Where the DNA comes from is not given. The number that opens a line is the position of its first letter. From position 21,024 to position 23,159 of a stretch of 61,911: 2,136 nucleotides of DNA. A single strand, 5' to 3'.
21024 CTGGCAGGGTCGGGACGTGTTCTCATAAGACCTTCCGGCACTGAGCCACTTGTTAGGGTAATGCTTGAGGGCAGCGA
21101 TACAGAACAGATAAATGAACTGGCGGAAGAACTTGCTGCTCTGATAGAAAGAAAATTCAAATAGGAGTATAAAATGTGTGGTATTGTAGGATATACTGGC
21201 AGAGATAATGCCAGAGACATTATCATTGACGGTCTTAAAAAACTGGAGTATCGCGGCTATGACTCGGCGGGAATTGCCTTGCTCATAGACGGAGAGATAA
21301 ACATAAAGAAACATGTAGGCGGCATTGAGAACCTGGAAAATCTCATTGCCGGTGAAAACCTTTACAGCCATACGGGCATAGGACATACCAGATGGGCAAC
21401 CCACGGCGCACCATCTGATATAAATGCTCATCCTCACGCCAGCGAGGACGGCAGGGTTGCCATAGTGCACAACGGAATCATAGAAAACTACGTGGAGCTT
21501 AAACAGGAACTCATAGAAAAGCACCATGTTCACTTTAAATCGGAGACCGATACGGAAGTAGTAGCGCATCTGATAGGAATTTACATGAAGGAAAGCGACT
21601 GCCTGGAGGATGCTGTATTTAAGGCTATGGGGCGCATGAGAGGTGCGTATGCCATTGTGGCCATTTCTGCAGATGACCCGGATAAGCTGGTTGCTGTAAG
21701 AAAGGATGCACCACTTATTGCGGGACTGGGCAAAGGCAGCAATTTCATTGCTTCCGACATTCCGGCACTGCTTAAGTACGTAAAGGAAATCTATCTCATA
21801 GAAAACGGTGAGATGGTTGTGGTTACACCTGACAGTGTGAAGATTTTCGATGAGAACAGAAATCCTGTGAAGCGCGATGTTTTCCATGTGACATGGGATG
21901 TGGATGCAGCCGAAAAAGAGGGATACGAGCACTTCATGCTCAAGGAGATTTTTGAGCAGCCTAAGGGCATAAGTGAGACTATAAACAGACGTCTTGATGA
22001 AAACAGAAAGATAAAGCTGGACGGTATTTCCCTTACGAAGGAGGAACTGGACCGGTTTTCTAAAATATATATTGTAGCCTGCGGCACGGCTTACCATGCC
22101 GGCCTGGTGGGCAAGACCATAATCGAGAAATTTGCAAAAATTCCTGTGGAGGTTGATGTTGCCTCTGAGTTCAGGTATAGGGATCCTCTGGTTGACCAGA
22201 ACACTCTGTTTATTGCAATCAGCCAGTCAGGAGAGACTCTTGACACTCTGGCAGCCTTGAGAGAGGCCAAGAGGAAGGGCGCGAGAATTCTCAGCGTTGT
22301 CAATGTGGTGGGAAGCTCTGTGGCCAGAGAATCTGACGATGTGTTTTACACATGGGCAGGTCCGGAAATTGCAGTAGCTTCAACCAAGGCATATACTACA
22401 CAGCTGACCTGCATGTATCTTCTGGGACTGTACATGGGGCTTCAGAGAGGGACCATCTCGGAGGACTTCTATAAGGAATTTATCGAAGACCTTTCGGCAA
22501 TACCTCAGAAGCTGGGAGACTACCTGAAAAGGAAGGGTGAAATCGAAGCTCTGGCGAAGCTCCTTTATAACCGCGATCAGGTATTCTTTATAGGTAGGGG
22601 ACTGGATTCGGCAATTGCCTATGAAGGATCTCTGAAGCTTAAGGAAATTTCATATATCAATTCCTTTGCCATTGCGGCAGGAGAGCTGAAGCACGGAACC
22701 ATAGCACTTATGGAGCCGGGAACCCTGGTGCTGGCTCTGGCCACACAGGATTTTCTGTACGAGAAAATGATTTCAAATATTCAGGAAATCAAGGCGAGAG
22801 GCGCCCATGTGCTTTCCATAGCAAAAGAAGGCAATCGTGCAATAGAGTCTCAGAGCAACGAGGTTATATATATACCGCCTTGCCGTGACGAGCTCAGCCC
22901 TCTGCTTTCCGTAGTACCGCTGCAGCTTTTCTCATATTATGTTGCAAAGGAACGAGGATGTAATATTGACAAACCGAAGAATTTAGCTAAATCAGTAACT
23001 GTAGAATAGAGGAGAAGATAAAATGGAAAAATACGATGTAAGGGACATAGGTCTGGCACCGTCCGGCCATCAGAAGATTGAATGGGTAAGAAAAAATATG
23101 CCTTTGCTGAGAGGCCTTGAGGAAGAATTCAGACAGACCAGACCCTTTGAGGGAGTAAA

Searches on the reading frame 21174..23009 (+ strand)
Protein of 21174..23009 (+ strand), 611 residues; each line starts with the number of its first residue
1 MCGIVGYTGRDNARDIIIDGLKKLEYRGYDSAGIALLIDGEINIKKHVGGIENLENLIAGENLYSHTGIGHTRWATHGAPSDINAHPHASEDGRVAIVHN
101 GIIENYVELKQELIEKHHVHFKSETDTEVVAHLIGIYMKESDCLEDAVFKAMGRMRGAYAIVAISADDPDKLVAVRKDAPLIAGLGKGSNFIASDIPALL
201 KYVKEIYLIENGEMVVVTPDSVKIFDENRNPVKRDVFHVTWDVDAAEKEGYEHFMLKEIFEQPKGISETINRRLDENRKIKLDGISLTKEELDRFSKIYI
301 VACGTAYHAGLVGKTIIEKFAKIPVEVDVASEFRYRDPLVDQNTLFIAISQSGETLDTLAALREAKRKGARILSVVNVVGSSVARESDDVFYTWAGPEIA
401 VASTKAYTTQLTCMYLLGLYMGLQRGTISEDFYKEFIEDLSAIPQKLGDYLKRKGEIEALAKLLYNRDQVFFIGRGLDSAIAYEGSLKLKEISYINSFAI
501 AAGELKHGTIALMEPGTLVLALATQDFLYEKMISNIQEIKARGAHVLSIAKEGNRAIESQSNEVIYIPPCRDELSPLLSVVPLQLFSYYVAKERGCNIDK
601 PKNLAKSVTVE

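Call 14: search_protein_families(library=pfam, proteins=[window:21174-23009:+])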
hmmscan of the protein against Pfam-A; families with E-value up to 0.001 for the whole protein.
window:21174-23009:+ (611 aa): 3 families
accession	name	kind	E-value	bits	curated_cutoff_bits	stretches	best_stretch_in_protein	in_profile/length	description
PF01380.27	SIS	-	8.2e-58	194.3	25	2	296-417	6-128/131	SIS domain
PF13522.11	GATase_6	-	7.3e-21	75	27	1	66-186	11-121/130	Glutamine amidotransferase domain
PF13537.11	GATase_7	-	3.6e-14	53.3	25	1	83-200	11-122/123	Glutamine amidotransferase domain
